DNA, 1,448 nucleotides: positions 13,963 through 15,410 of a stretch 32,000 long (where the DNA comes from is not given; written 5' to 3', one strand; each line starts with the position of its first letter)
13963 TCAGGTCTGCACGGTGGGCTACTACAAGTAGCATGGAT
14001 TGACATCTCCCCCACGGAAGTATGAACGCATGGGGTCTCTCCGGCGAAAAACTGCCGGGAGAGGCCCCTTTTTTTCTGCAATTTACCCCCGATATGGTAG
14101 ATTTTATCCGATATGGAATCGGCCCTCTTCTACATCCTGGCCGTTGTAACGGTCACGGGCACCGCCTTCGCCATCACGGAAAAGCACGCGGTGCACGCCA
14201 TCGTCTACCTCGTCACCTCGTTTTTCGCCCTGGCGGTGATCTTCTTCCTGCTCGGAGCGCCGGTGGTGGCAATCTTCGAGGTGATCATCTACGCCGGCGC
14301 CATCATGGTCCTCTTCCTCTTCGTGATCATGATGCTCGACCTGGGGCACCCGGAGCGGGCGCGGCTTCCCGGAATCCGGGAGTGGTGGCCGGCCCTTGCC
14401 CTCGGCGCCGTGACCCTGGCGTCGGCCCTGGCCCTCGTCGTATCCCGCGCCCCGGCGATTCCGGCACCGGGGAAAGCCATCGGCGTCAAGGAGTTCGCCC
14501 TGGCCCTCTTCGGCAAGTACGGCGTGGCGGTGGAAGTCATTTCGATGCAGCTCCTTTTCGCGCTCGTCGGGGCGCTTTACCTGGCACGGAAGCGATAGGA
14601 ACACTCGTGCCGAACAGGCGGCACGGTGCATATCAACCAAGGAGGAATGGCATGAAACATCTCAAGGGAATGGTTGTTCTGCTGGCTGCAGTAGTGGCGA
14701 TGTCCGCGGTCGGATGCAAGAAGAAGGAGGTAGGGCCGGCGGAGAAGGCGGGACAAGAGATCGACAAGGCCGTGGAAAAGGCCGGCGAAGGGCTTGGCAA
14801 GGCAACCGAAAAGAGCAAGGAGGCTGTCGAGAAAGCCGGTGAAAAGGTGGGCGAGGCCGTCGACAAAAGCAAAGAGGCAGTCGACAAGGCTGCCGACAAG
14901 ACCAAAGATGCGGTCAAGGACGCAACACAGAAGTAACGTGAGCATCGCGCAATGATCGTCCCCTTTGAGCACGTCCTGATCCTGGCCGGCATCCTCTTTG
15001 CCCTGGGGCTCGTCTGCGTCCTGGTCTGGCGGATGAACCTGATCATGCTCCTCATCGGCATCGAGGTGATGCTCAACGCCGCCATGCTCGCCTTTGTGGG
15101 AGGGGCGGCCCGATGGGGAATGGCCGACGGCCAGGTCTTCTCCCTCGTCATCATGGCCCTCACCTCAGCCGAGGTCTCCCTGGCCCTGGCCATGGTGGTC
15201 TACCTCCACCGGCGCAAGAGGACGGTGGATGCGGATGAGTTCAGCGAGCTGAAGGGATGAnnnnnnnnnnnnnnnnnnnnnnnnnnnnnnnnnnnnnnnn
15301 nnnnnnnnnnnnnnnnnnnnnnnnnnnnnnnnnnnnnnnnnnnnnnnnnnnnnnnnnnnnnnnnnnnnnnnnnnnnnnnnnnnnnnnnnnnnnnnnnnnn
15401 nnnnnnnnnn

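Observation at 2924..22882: Complex I locus interrupted at seven junctions by ten non-nuo ORFs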

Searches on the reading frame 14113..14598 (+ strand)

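Call 6: search_protein_families(library=pfam, max_evalue=0.001, proteins=[window:14113-14598:+])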
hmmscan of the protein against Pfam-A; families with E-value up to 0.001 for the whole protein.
window:14113-14598:+ (161 aa): 2 families
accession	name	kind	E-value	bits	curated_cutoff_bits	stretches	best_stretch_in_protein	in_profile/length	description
PF00499.25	Oxidored_q3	-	1.2e-32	113.1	33.2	1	17-157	2-146/146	NADH-ubiquinone/plastoquinone oxidoreductase chain 6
PF13244.11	MbhD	-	0.00035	21.1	27.2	1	12-73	2-63/67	MBH, subunit D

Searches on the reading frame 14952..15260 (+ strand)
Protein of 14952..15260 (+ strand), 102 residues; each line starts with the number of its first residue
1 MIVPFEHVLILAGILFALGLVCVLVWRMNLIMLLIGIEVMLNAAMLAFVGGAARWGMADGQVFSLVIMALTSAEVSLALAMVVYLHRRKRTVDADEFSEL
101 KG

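Call 6: search_protein_families(library=pfam, max_evalue=0.001, proteins=[window:14952-15260:+])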
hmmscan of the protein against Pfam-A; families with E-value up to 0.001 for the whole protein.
window:14952-15260:+ (102 aa): 1 family
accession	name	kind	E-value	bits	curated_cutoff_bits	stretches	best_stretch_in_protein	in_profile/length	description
PF00420.29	Oxidored_q2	-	6.5e-21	74.3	26.1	1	7-102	1-95/95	NADH-ubiquinone/plastoquinone oxidoreductase chain 4L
